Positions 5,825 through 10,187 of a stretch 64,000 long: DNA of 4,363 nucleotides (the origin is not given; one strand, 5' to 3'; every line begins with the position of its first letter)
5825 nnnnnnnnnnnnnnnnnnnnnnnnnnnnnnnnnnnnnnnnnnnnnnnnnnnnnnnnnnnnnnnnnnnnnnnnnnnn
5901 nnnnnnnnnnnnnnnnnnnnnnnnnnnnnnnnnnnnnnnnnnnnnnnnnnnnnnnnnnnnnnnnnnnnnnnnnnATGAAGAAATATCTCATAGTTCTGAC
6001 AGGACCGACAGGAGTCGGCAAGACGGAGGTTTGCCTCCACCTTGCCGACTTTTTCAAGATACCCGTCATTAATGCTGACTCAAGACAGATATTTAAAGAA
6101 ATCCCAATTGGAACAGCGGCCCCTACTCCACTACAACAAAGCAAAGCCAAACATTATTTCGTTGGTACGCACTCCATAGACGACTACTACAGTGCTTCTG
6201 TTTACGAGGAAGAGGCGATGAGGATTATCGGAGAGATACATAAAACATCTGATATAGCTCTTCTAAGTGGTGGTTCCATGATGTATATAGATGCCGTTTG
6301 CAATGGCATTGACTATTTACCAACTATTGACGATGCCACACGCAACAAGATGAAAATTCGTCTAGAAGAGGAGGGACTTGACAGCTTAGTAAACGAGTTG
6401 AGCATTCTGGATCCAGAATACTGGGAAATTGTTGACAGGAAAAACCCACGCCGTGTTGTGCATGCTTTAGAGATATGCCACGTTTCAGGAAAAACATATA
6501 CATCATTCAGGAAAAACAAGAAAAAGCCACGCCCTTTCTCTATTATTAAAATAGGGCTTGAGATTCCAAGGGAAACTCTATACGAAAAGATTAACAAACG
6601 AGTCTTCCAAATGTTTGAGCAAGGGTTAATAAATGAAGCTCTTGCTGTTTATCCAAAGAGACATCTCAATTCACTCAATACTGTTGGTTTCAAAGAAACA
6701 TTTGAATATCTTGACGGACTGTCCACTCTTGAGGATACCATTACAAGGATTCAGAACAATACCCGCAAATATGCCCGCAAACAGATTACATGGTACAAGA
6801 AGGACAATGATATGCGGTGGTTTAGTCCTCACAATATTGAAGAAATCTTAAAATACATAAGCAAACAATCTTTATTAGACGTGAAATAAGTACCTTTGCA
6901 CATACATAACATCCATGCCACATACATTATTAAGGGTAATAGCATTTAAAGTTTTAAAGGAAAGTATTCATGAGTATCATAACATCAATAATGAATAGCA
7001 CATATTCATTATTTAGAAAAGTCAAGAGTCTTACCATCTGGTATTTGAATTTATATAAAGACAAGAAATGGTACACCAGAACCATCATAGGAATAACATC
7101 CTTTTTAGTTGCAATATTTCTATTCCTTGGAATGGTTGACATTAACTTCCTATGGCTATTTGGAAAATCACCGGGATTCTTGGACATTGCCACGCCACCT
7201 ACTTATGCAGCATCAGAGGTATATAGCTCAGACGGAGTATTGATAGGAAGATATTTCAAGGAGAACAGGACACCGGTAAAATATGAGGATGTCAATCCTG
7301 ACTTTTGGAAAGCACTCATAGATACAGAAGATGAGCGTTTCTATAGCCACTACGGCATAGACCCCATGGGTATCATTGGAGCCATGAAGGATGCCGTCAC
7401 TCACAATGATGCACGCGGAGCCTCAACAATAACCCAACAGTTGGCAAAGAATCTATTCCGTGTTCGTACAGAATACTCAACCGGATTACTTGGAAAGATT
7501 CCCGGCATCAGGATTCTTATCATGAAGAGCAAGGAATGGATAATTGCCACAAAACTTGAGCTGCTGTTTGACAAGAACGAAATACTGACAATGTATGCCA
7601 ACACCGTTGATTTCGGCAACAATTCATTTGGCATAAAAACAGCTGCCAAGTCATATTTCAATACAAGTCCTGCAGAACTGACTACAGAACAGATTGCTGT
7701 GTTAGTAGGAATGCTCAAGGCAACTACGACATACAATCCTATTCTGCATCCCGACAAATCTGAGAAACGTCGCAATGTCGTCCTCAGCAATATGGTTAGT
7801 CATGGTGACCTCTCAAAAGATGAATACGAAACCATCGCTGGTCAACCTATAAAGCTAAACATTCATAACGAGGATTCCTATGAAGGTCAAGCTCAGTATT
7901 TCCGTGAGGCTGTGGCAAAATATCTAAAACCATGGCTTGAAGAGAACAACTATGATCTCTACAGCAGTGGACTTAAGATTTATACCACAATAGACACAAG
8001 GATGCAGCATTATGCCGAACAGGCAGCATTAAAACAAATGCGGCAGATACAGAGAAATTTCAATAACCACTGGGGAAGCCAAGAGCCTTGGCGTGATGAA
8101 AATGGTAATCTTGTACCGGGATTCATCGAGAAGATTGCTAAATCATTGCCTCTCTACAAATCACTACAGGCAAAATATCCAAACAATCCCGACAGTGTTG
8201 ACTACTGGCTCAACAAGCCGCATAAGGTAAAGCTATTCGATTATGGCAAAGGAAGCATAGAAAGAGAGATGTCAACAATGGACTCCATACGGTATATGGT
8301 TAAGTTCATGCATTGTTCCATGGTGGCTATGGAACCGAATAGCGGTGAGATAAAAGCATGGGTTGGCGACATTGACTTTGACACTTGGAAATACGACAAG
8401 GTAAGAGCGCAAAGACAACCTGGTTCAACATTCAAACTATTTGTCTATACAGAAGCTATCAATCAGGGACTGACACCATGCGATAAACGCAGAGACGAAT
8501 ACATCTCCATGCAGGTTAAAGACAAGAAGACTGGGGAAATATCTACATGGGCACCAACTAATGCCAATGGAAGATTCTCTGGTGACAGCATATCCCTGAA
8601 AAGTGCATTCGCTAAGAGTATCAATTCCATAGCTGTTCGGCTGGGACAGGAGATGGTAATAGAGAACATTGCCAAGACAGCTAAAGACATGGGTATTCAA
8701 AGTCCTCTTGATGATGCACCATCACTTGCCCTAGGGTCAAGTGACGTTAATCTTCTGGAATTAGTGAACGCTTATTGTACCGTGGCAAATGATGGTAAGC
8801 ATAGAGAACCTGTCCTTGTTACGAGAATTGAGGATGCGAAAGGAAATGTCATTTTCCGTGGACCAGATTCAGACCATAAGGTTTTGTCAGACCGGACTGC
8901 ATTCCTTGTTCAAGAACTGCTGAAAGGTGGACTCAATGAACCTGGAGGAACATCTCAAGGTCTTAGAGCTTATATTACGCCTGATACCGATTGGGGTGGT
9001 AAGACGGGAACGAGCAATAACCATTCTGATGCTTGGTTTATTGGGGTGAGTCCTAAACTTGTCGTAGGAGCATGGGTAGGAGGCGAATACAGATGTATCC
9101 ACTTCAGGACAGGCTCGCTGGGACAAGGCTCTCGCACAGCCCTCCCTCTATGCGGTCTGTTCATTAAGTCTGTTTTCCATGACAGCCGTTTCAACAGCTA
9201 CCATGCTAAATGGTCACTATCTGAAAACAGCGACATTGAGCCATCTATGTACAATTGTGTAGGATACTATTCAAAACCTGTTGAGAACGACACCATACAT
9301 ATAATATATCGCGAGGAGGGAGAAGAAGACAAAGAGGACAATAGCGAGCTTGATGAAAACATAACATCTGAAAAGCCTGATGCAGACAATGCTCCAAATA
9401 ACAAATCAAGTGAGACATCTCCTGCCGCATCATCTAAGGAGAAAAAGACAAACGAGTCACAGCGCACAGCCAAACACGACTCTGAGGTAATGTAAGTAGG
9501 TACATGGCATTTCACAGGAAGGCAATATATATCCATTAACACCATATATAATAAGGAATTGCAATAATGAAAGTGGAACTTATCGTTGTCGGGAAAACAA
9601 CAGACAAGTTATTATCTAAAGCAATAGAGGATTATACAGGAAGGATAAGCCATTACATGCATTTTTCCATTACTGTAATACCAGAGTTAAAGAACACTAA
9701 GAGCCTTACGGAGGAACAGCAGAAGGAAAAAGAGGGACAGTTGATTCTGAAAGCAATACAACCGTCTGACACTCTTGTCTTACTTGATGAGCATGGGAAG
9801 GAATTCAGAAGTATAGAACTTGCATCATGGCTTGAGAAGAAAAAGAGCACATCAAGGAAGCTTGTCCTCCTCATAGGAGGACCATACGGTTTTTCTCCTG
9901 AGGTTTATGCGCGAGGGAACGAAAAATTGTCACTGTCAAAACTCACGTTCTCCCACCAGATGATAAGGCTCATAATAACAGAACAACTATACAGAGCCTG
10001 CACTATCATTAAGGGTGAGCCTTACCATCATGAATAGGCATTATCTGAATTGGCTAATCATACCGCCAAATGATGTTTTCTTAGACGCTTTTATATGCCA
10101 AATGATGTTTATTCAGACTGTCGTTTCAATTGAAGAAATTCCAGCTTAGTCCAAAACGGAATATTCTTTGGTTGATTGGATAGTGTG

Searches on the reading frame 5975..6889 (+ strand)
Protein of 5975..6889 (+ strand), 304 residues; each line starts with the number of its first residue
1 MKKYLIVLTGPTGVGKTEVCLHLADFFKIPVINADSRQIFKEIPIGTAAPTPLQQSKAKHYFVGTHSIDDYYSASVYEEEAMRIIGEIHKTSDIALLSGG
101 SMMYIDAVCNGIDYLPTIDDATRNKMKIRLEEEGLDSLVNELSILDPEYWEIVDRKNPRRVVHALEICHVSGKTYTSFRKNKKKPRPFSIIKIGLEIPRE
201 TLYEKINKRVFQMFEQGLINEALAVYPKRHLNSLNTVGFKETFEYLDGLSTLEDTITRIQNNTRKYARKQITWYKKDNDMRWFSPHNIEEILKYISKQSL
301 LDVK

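Call 16: search_protein_families(library=pfam, proteins=[window:5975-6889:+], max_evalue=0.00001)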
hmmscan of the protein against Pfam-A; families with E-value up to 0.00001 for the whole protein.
window:5975-6889:+ (304 aa): 2 families
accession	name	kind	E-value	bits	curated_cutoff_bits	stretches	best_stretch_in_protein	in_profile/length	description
PF01715.23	IPPT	-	9.3e-69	232.2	23.6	1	38-277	1-243/243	IPP transferase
PF01745.22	IPT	-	3e-07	30.5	20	1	6-108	4-106/233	Isopentenyl transferase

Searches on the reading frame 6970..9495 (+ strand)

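Call 16: search_protein_families(library=pfam, proteins=[window:6970-9495:+], max_evalue=0.00001)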
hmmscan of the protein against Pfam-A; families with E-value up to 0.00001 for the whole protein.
window:6970-9495:+ (841 aa): 2 families
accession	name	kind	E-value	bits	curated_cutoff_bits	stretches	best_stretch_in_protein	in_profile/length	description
PF00912.28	Transgly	-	5.7e-53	179.4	27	1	91-275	4-177/178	Transglycosylase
PF00905.27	Transpeptidase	-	3e-24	86.2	22.1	1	450-696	2-267/299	Penicillin binding protein transpeptidase domain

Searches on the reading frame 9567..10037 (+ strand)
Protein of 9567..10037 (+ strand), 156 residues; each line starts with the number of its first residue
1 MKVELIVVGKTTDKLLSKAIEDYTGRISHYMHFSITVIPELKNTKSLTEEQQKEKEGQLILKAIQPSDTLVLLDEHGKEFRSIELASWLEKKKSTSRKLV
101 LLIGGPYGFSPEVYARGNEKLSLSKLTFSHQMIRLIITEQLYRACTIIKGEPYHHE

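Call 15: search_protein_families(library=pfam, proteins=[window:9567-10037:+], max_evalue=0.00001)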
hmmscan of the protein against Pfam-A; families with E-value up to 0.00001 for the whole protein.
window:9567-10037:+ (156 aa): 1 family
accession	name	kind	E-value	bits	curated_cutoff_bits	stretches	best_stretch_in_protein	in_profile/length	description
PF02590.22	SPOUT_MTase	-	1.5e-54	184.7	27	1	1-154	1-154/154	Predicted SPOUT methyltransferase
